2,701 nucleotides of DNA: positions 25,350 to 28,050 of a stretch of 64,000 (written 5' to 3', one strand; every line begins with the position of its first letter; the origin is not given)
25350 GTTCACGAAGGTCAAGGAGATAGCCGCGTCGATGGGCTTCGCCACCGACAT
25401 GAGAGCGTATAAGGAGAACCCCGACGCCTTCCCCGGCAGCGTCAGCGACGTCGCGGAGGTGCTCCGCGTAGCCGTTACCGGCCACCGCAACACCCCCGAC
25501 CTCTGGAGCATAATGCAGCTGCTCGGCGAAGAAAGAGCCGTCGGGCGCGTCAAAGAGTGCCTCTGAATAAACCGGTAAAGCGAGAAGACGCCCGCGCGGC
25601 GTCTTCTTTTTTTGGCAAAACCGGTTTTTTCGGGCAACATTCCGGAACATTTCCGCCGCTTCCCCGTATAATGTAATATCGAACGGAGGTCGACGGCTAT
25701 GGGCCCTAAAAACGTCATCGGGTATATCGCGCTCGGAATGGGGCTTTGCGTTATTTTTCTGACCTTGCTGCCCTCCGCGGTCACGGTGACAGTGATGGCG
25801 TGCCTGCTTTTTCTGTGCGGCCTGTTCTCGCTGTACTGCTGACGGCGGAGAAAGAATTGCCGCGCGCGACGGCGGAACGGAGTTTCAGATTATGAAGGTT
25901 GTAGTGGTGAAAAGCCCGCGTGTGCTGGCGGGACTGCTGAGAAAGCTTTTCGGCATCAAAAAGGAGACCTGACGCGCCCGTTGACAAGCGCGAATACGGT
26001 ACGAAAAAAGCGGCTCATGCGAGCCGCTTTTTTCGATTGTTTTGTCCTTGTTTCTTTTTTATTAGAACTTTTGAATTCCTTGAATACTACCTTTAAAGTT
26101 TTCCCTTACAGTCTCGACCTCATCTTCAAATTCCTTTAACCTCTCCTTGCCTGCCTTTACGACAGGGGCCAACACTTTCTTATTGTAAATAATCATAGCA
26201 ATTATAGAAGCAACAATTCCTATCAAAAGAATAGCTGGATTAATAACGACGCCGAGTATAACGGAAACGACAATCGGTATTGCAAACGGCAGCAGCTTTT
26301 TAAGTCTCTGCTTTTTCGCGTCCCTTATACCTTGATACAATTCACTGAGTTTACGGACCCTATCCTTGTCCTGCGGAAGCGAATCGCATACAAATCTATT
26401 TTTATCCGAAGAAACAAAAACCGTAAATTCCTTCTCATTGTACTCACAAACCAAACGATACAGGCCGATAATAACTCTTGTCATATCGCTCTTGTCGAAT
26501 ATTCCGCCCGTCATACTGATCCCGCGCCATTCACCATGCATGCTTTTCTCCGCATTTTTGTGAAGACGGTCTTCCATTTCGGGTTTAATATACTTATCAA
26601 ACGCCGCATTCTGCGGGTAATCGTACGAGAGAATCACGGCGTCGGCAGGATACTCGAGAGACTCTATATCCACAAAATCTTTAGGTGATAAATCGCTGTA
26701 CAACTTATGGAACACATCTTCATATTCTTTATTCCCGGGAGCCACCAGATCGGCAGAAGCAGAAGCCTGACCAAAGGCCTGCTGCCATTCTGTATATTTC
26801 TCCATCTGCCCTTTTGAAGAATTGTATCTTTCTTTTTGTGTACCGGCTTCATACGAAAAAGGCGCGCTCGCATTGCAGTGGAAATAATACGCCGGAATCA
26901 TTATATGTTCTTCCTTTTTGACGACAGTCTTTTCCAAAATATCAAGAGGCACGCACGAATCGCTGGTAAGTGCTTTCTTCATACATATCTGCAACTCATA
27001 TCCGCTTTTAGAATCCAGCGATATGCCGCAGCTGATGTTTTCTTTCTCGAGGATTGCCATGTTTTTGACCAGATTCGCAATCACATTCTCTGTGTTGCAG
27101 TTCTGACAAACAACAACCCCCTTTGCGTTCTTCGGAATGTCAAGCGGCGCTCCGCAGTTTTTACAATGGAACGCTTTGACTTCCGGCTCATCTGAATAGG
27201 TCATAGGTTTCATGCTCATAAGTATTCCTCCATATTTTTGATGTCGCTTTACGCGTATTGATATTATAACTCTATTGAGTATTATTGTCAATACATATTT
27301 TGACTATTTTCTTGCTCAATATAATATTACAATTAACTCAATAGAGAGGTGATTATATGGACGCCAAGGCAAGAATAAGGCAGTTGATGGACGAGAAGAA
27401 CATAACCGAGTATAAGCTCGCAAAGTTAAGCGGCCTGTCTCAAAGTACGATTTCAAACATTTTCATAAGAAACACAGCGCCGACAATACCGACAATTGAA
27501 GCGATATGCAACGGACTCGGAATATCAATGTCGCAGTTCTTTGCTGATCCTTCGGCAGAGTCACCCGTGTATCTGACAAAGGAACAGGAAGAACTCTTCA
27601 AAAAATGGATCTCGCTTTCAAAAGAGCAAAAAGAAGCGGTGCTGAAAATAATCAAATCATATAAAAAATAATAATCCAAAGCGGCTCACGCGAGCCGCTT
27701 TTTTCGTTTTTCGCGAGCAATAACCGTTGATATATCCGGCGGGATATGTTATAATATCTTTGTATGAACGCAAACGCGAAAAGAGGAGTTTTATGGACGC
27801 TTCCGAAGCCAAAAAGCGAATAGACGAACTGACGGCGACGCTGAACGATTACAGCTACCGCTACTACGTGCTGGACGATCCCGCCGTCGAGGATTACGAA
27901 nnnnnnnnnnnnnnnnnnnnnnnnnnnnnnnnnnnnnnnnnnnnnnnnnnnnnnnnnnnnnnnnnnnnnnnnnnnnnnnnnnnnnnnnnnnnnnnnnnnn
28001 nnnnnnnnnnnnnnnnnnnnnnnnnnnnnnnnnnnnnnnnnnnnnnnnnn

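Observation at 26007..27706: Low-GC two-gene cassette bracketed by a duplicated 29-bp terminator hairpin between spoVM and ligA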

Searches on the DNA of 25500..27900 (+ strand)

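Call 79: search_dna_similar(query=window:26036-27677:+, collection=plasmids, mode=distant, max_rows=10)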
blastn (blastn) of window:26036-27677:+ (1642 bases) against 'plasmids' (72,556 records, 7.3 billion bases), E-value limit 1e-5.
No match.

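Call 82: search_rna_families(source=window, start=25500, end=27900, threshold=evalue, max_evalue=1)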
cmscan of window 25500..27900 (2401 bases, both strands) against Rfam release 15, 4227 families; matches with E-value up to 1: 2.
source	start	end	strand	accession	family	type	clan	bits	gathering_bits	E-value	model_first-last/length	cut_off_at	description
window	27580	27712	+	RF00558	L20_leader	Cis-reg; leader;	-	22.9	58.7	0.16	1-127/127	no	Ribosomal protein L20 leader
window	25941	26040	+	RF01409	STnc250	Gene; sRNA;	-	21.1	42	0.4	1-94/94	no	STnc250 Hfq binding RNA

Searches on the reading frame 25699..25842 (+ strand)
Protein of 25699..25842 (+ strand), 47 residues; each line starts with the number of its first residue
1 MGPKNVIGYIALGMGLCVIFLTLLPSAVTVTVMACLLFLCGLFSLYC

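Call 6: search_protein_families(library=pfam, proteins=[window:25699-25842:+], max_evalue=0.1)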
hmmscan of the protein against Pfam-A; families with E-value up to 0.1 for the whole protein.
window:25699-25842:+ (47 aa): 0 families

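Call 8: search_protein_families(library=ncbifam, proteins=[window:25699-25842:+], max_evalue=0.1)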
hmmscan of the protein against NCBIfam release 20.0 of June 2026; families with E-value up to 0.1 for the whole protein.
window:25699-25842:+ (47 aa): 1 family
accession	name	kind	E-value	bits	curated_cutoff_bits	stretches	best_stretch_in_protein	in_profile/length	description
TIGR00712.1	glpT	equivalog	0.053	12.6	632.55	1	12-43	101-133/440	glycerol-3-phosphate transporter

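Call 16: find_encoding_contigs(protein=window:25699-25842:+, flank=6000, max_places=10)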
Protein window:25699-25842:+ (47 aa): 13 contigs read that carry it; 10 places shown.
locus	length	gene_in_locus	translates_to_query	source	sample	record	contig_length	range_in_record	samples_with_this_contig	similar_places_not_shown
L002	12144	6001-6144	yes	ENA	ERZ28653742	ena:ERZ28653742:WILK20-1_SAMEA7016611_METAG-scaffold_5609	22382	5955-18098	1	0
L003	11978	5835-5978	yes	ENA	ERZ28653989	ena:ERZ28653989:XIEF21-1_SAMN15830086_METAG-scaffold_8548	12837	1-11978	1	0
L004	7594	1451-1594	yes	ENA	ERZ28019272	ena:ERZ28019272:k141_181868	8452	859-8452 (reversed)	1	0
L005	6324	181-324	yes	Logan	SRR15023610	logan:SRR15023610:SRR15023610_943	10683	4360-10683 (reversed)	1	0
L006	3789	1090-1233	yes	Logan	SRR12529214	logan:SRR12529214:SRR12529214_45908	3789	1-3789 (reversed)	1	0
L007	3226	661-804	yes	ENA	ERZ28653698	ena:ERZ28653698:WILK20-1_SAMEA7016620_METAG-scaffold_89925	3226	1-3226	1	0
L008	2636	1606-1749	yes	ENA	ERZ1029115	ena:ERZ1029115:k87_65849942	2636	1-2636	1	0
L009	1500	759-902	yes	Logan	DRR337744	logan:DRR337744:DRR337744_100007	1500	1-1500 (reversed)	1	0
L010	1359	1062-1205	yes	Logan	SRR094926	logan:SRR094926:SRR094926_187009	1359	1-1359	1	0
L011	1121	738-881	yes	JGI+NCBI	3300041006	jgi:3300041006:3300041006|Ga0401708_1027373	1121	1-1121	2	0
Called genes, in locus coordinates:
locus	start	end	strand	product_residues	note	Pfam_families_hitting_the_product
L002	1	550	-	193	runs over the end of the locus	PF00574:CLP_protease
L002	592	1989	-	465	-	PF05697:Trigger_N, PF00254:FKBP_C, PF05698:Trigger_C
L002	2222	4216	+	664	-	PF09334:tRNA-synt_1g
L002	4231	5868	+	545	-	PF00749:tRNA-synt_1c, PF19269:Anticodon_2 (weak)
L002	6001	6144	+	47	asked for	-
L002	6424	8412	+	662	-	PF22745:Nlig-Ia, PF01653:DNA_ligase_aden, PF03120:OB_DNA_ligase, PF14520:HHH_5 (weak), PF12826:HHH_2, PF00533:BRCT, PF12738:PTCB-BRCT (weak), PF16589:BRCT_2 (weak), +1 more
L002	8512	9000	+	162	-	PF04542:Sigma70_r2, PF08281:Sigma70_r4_2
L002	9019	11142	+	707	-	PF09826:Beta_propel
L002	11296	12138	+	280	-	PF19568:Spore_III_AA, PF00437:T2SSE (weak), PF03266:NTPase_1 (faint)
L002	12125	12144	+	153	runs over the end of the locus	-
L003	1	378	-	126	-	?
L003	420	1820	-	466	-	-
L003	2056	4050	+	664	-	PF09334:tRNA-synt_1g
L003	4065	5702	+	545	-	PF00749:tRNA-synt_1c, PF19269:Anticodon_2 (weak)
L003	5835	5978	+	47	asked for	-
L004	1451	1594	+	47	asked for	-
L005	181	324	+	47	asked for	-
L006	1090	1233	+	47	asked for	-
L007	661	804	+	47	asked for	-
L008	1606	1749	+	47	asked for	-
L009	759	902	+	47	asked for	-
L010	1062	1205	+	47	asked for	-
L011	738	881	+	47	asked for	-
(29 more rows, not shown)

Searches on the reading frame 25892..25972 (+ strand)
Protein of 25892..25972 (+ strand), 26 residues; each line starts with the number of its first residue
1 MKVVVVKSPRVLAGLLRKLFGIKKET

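Call 6: search_protein_families(library=pfam, proteins=[window:25892-25972:+], max_evalue=0.1)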
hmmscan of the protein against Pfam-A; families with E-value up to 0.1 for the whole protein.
window:25892-25972:+ (26 aa): 0 families

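Call 8: search_protein_families(library=ncbifam, proteins=[window:25892-25972:+], max_evalue=0.1)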
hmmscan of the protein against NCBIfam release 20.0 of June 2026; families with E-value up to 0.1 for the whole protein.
window:25892-25972:+ (26 aa): 1 family
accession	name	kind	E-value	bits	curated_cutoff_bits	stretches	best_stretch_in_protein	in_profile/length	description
NF033436.3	SpoVM_broad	equivalog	5e-12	45.6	31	1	1-25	1-25/26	stage V sporulation protein SpoVM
